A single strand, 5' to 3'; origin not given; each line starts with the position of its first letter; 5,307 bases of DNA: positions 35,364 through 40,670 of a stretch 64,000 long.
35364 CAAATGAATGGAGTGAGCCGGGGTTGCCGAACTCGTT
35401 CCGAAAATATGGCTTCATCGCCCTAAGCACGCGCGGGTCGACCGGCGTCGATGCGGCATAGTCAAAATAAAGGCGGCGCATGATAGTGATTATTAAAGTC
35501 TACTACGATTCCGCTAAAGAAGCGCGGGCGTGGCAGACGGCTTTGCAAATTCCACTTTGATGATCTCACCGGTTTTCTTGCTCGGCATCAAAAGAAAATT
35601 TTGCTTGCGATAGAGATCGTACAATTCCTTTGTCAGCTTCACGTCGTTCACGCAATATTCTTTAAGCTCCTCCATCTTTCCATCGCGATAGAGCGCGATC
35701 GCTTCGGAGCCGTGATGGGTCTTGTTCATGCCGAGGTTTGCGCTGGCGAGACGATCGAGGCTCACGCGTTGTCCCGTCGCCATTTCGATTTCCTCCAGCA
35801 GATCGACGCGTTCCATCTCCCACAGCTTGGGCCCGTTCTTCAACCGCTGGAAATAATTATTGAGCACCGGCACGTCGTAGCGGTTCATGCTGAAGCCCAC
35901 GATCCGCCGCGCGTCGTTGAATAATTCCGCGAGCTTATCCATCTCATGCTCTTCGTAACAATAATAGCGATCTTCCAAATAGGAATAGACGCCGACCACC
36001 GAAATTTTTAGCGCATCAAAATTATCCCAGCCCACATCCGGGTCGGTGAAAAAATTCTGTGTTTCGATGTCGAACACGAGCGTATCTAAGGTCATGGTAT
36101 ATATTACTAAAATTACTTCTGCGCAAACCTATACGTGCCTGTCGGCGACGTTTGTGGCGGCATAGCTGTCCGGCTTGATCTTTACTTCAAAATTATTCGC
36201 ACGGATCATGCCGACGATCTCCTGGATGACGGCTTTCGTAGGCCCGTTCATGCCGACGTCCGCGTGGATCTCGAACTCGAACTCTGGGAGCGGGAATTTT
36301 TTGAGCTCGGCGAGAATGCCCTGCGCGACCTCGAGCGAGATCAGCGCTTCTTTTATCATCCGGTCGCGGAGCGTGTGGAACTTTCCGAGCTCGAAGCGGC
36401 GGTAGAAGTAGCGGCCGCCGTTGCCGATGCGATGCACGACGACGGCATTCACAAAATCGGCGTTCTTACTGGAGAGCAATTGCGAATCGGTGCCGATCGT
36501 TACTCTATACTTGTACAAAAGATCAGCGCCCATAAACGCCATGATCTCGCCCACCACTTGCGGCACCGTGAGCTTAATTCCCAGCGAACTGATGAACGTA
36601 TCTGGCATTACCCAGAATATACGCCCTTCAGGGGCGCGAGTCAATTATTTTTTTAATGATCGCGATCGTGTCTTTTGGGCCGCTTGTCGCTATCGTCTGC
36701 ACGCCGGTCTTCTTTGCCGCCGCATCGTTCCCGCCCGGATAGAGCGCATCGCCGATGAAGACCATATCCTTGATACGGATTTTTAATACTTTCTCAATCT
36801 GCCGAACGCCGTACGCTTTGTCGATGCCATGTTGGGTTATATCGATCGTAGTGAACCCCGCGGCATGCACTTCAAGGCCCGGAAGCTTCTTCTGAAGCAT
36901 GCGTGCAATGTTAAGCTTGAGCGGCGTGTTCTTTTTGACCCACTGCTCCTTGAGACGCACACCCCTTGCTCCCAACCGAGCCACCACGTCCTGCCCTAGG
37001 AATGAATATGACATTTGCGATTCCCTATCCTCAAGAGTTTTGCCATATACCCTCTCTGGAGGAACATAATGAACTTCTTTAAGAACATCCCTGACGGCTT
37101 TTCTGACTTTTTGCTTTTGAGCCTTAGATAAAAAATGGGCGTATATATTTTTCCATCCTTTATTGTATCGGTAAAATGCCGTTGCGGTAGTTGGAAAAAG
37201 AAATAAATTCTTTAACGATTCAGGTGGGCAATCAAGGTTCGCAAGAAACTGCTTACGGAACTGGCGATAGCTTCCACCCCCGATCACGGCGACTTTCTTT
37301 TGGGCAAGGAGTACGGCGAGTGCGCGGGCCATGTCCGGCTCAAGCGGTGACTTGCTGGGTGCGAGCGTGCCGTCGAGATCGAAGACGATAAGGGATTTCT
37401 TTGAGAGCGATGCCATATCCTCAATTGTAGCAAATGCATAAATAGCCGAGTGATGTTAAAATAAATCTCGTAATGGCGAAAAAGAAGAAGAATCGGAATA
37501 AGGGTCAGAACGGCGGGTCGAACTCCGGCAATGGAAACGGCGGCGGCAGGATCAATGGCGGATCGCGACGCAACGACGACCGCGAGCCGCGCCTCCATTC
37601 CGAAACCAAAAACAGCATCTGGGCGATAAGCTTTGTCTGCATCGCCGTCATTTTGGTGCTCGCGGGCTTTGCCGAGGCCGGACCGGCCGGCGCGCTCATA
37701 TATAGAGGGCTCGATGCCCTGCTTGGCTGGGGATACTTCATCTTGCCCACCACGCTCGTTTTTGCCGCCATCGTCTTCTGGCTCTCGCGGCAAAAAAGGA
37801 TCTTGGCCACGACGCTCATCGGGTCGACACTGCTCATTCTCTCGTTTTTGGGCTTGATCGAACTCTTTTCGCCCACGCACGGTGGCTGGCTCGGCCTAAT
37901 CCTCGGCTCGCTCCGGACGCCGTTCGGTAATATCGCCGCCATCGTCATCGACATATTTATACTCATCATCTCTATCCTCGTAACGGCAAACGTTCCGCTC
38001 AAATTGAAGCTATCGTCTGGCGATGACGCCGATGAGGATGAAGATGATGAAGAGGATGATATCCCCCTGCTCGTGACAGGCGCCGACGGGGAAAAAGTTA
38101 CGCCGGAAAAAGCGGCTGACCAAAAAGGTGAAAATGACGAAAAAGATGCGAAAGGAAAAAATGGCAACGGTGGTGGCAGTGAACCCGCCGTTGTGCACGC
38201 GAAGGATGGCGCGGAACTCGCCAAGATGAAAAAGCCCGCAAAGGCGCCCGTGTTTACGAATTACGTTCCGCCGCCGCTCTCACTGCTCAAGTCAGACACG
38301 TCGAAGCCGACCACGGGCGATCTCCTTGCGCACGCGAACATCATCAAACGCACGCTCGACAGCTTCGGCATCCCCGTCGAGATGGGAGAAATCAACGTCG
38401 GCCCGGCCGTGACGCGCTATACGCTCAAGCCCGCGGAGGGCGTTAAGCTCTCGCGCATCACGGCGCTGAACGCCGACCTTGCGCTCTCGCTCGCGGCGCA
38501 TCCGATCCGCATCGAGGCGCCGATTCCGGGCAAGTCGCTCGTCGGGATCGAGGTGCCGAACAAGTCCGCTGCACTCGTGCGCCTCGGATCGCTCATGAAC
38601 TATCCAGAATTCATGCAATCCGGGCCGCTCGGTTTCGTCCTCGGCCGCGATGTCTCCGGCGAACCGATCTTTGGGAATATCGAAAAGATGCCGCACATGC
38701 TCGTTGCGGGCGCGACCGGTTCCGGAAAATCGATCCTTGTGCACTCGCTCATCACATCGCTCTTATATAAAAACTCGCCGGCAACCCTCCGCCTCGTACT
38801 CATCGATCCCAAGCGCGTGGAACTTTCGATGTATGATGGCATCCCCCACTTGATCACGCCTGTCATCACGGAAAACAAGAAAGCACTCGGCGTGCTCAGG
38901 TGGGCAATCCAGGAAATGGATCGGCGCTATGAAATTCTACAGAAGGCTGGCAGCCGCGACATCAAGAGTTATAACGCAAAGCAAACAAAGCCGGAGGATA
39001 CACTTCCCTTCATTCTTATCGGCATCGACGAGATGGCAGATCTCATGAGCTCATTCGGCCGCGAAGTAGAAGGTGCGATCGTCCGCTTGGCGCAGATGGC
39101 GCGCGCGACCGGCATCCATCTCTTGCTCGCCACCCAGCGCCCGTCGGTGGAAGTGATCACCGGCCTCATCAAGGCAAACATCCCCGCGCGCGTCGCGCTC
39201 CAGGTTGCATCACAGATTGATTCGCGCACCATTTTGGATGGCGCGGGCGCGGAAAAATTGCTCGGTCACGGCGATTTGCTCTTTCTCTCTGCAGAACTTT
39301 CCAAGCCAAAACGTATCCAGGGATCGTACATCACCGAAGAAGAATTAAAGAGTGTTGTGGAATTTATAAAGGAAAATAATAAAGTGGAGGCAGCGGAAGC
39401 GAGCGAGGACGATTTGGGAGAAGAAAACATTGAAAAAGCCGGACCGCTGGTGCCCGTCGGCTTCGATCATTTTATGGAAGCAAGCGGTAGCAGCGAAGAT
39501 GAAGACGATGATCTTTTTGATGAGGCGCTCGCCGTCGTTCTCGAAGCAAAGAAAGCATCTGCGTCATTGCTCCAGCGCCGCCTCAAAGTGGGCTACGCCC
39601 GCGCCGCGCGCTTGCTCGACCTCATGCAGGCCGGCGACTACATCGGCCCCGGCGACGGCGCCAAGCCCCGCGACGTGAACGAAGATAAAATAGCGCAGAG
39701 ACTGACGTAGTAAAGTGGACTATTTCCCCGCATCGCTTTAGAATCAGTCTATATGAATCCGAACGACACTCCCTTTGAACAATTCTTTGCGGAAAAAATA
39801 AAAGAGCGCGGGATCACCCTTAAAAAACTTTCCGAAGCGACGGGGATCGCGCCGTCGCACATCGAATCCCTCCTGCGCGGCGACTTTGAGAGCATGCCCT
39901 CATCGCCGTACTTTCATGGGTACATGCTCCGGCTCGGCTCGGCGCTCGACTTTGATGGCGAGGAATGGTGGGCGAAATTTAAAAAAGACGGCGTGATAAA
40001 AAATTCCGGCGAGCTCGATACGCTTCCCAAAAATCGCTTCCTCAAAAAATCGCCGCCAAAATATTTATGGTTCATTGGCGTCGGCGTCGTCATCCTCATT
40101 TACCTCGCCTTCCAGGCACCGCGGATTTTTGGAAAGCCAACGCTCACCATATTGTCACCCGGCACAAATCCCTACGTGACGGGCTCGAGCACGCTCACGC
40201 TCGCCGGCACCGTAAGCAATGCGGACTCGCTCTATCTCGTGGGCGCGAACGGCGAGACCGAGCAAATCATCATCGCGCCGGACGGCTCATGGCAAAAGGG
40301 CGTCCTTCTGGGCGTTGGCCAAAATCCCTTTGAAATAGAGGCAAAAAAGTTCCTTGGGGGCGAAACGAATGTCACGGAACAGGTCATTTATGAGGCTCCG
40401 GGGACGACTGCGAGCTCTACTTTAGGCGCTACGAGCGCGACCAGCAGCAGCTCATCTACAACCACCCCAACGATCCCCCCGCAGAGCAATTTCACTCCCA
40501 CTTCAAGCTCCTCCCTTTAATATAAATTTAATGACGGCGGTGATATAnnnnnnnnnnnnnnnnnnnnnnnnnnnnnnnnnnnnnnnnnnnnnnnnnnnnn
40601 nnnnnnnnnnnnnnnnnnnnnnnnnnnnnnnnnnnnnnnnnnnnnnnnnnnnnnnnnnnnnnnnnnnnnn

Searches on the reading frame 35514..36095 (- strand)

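Call 49: search_protein_families(library=pfam, proteins=[window:35514-36095:-], max_evalue=0.001)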
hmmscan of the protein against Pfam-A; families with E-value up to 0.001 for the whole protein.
window:35514-36095:- (193 aa): 3 families
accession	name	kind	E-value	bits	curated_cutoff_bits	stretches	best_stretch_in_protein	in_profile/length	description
PF13482.12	RNase_H_2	-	1.5e-10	41.7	22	1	7-161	2-163/165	RNase_H superfamily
PF10108.15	DNA_pol_B_exo2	-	1.1e-05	25.7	24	1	79-155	95-166/213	Predicted 3'-5' exonuclease related to the exonuclease domain of PolB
PF01612.26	DNA_pol_A_exo1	-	4.6e-05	23.7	23.6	1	36-160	50-166/173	3'-5' exonuclease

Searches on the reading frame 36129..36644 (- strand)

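Call 49: search_protein_families(library=pfam, proteins=[window:36129-36644:-], max_evalue=0.001)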
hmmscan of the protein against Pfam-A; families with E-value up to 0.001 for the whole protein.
window:36129-36644:- (171 aa): 1 family
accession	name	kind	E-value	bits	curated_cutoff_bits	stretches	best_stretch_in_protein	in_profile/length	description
PF04308.18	RNaseH_like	-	1.2e-43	148.9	25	1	29-170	1-143/145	Ribonuclease H-like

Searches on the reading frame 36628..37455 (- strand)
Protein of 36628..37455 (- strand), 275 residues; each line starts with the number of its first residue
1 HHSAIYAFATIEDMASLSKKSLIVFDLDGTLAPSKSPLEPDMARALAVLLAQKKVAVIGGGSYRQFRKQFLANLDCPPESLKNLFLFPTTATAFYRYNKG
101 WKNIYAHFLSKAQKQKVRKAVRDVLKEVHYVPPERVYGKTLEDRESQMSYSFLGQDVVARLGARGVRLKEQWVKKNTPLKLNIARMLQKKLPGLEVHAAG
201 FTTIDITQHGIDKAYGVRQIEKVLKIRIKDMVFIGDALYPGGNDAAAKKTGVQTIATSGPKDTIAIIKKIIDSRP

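Call 49: search_protein_families(library=pfam, proteins=[window:36628-37455:-], max_evalue=0.001)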
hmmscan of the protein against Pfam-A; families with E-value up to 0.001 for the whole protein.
window:36628-37455:- (275 aa): 3 families
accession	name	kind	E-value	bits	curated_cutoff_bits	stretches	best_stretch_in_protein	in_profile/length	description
PF08282.18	Hydrolase_3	-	1.7e-10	41.6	20.9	1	23-237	1-212/255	haloacid dehalogenase-like hydrolase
PF03332.19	PMM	-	5.9e-09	36.5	22.4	1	46-271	5-219/221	Eukaryotic phosphomannomutase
PF00702.32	Hydrolase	-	1.8e-05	25.7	26.4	1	22-238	3-181/191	haloacid dehalogenase-like hydrolase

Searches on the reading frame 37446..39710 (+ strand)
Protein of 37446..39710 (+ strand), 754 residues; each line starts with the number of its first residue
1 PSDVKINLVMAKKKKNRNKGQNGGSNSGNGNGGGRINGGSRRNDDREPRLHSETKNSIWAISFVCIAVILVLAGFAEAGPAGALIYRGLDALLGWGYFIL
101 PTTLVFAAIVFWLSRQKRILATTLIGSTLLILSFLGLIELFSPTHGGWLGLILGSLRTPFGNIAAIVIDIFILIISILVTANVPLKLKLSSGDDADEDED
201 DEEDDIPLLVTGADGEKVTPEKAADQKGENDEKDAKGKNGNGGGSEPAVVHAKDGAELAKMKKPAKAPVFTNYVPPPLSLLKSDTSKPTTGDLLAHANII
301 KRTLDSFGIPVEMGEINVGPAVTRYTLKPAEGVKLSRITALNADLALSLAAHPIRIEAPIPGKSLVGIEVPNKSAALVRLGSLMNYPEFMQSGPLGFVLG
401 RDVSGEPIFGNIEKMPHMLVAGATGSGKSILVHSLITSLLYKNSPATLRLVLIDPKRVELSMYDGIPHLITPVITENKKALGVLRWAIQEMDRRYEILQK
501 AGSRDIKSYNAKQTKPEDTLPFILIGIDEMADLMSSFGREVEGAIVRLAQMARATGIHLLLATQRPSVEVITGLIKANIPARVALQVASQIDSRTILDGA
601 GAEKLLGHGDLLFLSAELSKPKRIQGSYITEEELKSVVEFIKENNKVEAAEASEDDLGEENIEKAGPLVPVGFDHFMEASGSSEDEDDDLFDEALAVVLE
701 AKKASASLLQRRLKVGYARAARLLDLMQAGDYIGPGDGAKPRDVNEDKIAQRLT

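Call 49: search_protein_families(library=pfam, proteins=[window:37446-39710:+], max_evalue=0.001)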
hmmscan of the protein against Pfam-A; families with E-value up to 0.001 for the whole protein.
window:37446-39710:+ (754 aa): 5 families
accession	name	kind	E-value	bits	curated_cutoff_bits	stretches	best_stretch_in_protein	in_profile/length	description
PF01580.24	FtsK_SpoIIIE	-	5.9e-55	186.5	24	1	392-568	15-221/221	FtsK/SpoIIIE family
PF17854.6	FtsK_alpha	-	3.6e-28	98.1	22.9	1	276-372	2-101/101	FtsK alpha domain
PF09397.16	FtsK_gamma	-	5.4e-23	80.9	30.6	1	686-744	2-60/63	Ftsk gamma domain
PF01935.23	DUF87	-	2.8e-05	24.8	23.2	1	411-456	17-61/220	Helicase HerA, central domain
PF13491.11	FtsK_4TM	-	0.00095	19.3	23.1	0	78-183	47-161/171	4TM region of DNA translocase FtsK/SpoIIIE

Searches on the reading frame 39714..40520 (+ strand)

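Call 49: search_protein_families(library=pfam, proteins=[window:39714-40520:+], max_evalue=0.001)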
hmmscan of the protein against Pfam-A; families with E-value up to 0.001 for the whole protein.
window:39714-40520:+ (268 aa): 3 families
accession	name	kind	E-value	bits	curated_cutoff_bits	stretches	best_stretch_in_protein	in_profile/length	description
PF09136.16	Glucodextran_B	-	1.1e-08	35.3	27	1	142-225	1-80/83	Glucodextranase, domain B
PF13413.12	HTH_25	-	1.1e-07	32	24.6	1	31-84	8-61/62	Helix-turn-helix domain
PF01381.28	HTH_3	-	0.00071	20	23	0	27-63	3-37/55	Helix-turn-helix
